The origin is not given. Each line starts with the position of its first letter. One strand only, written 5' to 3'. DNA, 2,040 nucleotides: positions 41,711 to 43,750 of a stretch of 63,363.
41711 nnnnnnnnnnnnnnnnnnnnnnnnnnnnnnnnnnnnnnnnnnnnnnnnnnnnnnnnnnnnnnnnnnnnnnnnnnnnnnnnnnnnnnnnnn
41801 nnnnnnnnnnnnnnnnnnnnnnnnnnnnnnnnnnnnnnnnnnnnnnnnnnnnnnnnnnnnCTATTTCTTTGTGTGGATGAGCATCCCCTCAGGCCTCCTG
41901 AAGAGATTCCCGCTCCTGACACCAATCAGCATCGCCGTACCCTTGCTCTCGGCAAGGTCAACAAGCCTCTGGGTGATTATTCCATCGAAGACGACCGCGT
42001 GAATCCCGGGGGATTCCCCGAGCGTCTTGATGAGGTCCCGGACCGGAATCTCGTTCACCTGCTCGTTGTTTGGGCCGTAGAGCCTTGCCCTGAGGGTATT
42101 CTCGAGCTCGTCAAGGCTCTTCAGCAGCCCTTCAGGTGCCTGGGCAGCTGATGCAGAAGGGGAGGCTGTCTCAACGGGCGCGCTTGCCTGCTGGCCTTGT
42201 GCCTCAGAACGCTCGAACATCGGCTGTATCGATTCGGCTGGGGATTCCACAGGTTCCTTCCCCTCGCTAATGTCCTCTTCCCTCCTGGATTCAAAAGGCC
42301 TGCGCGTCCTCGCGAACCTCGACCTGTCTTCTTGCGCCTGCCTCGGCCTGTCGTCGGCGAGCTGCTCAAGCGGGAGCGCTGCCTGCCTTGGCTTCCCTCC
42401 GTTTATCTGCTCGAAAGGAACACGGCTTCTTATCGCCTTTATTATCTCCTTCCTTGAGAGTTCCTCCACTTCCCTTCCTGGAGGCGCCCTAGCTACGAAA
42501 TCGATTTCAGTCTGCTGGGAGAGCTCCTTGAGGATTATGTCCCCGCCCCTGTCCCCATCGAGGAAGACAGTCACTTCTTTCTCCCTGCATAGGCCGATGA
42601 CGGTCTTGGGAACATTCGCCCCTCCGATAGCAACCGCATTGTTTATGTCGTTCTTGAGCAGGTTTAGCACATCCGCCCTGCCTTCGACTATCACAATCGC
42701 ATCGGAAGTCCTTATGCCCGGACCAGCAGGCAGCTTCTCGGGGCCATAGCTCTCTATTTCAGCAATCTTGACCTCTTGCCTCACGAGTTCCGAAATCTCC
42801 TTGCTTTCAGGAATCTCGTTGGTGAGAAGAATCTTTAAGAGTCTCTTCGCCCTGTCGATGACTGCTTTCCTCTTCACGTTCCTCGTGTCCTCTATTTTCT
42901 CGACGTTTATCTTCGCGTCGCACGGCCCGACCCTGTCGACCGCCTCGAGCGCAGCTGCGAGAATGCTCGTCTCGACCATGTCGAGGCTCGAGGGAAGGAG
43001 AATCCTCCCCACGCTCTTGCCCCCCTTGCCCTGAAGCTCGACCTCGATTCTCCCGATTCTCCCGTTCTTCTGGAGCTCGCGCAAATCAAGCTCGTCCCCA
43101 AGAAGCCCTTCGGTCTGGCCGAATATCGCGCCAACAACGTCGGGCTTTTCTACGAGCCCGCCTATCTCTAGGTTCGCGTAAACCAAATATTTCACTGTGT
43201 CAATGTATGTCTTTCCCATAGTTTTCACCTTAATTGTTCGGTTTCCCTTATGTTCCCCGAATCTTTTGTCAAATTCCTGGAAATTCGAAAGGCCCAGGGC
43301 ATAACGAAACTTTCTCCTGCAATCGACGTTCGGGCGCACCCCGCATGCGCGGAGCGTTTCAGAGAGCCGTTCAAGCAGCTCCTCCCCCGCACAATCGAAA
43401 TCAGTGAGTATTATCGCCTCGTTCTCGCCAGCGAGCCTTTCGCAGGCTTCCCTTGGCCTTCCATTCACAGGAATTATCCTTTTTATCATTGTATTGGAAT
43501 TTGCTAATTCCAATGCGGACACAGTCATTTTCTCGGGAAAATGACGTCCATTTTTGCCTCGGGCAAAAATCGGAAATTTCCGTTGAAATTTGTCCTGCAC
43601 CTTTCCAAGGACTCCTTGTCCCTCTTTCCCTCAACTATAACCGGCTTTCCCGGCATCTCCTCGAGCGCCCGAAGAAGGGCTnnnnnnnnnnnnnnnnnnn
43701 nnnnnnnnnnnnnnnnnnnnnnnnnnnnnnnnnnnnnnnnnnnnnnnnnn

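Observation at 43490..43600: Hairpin-dense ~105-nt segment splits a small Toprim ORF between its Glu and DxD motifs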

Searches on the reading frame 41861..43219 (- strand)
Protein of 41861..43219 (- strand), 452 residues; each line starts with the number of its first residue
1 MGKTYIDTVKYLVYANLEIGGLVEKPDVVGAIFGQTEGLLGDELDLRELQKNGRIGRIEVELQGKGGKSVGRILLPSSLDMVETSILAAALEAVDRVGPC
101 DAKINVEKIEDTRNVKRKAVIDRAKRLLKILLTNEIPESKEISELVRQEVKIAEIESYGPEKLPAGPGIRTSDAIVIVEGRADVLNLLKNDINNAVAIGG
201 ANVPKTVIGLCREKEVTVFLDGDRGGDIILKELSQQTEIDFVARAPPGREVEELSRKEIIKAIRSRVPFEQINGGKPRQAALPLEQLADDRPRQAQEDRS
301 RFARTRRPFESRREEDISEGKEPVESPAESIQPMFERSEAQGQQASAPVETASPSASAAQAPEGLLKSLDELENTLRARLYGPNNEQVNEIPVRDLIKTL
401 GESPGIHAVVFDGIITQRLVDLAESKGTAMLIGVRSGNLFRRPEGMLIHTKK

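Call 9: search_protein_families(library=pfam, proteins=[window:41864-43219:-], max_evalue=0.01)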
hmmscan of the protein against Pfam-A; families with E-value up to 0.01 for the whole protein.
seq(452 aa): 3 families
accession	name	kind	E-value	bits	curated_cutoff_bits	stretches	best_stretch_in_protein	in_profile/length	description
PF13662.12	Toprim_4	-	5.5e-10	39.8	25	1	174-236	2-73/85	Toprim domain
PF13155.12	Toprim_2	-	2.5e-06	28.2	22.1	1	176-238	1-67/88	Toprim-like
PF01751.28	Toprim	-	8.7e-05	23.1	23.1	1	175-249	2-91/96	Toprim domain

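Call 26: find_encoding_contigs(protein=window:41861-43219:-, flank=8000, max_places=8)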
Protein window:41861-43219:- (452 aa): no gene with exactly this product is on record in the collection.

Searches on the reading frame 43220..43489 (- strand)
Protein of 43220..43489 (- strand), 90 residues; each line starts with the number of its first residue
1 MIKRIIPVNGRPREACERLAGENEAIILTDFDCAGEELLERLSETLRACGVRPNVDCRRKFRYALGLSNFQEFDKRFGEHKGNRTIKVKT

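Call 9: search_protein_families(library=pfam, proteins=[window:43220-43489:-], max_evalue=0.01)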
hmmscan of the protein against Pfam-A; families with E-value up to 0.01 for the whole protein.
seq(90 aa): 1 family
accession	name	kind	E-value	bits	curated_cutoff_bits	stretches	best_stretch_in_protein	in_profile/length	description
PF13662.12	Toprim_4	-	0.0081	16.8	25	1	19-52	47-80/85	Toprim domain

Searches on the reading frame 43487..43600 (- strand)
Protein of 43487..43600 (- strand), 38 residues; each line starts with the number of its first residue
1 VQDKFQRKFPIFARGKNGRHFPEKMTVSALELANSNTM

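Call 44: search_protein_representatives(protein=window:43487-43600:-)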
Query: 38 residues. Proteins with E-value up to 0.001 (for the whole library): 0; up to 1e-10: 0; up to 1e-30: 0. The best 0 are listed.
